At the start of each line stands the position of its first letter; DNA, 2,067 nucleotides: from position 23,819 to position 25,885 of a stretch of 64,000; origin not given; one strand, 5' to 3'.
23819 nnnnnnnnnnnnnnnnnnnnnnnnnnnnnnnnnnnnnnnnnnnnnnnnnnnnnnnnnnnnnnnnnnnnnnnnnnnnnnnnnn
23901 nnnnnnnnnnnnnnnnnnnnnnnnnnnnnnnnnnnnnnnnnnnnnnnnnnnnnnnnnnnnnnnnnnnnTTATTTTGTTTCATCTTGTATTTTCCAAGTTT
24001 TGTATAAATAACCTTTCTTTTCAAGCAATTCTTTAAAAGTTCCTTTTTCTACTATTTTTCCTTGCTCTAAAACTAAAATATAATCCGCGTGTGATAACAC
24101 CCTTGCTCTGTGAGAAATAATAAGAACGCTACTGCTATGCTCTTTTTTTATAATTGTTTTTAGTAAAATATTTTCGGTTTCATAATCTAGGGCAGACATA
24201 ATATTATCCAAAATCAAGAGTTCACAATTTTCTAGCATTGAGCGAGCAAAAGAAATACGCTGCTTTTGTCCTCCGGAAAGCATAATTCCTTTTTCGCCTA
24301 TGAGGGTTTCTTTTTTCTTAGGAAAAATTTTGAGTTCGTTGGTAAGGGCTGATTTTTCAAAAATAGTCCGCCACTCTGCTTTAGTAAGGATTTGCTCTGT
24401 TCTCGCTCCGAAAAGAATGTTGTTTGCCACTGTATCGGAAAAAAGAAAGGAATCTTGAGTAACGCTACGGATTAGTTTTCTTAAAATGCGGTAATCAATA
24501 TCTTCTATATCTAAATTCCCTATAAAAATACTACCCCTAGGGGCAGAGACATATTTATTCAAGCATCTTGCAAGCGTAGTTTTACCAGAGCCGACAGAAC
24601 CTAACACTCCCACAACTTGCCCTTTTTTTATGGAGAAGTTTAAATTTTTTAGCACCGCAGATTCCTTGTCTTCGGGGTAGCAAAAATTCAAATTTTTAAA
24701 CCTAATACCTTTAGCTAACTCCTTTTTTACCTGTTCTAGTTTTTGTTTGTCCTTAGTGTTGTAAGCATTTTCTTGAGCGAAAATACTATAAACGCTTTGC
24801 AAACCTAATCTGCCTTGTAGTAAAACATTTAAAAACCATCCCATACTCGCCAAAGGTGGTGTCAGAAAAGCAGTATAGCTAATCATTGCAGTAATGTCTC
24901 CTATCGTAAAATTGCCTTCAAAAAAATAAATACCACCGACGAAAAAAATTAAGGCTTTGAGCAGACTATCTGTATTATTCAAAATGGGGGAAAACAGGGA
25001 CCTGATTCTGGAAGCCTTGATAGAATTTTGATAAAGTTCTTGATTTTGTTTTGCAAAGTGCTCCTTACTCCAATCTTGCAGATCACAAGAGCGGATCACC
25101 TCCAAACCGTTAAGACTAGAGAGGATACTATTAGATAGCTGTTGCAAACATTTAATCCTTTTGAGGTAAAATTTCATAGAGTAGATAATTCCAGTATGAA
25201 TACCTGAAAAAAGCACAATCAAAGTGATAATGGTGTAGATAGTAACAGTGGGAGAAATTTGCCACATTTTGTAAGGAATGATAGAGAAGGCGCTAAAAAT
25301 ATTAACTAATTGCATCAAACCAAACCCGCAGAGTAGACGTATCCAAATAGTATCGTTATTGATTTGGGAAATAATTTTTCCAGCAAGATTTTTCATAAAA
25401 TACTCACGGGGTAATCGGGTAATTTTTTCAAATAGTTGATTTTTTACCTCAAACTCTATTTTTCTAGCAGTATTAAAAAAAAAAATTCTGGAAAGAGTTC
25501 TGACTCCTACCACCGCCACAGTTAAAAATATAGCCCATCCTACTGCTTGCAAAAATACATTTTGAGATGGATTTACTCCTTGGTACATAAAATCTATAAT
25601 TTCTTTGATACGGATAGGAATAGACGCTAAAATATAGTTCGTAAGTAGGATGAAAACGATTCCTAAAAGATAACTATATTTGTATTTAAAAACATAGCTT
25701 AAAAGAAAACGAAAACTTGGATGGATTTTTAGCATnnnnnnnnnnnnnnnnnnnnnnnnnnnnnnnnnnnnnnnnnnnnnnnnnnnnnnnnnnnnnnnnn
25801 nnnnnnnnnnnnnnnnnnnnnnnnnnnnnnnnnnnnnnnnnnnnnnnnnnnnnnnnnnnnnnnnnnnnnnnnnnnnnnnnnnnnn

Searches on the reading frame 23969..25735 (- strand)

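Call 13: search_protein_families(library=pfam, proteins=[window:23969-25735:-], max_evalue=0.01)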
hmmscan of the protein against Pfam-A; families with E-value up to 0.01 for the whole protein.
window:23969-25735:- (588 aa): 4 families
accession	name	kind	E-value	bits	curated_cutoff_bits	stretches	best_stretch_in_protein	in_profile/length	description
PF00664.28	ABC_membrane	-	2.7e-28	99.9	28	1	23-293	2-272/274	ABC transporter transmembrane region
PF00005.33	ABC_tran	-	5.3e-26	92.3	25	1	362-511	1-134/137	ABC transporter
PF02463.25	SMC_N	-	1.6e-07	31.4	40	1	449-555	117-210/220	RecF/RecN/SMC N terminal domain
PF20720.3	nSTAND3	-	0.00094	19.3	27.2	1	369-435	14-74/155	Novel STAND NTPase 3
